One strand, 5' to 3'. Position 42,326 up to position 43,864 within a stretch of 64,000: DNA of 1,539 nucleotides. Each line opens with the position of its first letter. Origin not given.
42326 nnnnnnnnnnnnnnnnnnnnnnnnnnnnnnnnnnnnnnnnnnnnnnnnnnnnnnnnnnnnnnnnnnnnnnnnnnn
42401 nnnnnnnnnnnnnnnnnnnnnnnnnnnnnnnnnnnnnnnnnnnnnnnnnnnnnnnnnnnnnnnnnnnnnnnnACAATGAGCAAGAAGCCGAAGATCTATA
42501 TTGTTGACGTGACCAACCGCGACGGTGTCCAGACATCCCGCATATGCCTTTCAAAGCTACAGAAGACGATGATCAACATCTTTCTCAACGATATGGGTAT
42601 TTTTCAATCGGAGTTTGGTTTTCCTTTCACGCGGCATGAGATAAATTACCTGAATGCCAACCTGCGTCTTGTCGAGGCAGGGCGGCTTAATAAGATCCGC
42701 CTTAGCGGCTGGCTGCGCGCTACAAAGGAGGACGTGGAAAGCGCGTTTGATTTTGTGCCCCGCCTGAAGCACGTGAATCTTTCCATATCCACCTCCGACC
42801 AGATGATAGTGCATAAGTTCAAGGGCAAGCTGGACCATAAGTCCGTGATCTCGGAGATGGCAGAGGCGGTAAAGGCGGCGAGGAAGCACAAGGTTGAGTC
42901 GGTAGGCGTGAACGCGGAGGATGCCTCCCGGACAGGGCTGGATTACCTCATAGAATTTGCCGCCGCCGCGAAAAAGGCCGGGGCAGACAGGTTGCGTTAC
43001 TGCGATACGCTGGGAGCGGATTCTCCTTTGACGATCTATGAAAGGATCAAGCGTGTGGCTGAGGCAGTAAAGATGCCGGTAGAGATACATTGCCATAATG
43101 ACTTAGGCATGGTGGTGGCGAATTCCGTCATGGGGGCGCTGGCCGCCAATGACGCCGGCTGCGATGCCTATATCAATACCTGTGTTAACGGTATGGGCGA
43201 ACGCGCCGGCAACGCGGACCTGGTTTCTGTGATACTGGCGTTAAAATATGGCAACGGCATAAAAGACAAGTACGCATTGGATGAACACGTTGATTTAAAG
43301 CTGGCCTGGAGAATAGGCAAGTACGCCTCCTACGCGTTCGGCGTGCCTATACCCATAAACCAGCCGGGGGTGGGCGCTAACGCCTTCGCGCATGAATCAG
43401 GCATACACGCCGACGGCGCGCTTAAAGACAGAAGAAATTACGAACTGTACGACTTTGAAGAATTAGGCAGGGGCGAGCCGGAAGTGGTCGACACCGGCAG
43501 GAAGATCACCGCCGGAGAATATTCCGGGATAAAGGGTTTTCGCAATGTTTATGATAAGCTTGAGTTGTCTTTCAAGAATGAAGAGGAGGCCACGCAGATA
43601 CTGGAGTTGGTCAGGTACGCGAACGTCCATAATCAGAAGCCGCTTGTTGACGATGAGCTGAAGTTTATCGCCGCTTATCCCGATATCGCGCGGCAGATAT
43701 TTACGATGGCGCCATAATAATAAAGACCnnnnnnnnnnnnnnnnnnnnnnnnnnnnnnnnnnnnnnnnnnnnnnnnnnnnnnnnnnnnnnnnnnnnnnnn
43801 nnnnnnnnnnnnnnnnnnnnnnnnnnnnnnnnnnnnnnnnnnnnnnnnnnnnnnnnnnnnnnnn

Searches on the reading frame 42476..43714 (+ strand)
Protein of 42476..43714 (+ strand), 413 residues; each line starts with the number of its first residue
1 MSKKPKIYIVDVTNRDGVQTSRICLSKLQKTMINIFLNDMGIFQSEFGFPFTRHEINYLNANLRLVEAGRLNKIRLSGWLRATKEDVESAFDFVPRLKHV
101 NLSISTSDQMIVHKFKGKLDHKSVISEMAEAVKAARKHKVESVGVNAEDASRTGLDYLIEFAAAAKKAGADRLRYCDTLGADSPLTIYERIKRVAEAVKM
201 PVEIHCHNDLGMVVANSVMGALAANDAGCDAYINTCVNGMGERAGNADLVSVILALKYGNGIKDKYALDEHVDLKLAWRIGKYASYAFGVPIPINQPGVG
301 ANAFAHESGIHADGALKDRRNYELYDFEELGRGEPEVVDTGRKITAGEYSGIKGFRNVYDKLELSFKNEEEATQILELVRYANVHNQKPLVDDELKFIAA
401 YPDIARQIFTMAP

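Call 14: search_protein_families(library=pfam, proteins=[window:42476-43714:+], max_evalue=0.001)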
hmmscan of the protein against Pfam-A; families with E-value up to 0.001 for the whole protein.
window:42476-43714:+ (413 aa): 2 families
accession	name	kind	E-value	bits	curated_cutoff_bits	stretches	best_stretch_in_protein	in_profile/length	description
PF00682.25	HMGL-like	-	1.5e-50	172.4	29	1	6-271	1-253/260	HMGL-like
PF22617.1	HCS_D2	-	6.1e-11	43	27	1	299-377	2-72/82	Homocitrate synthase post-HMGL domain-like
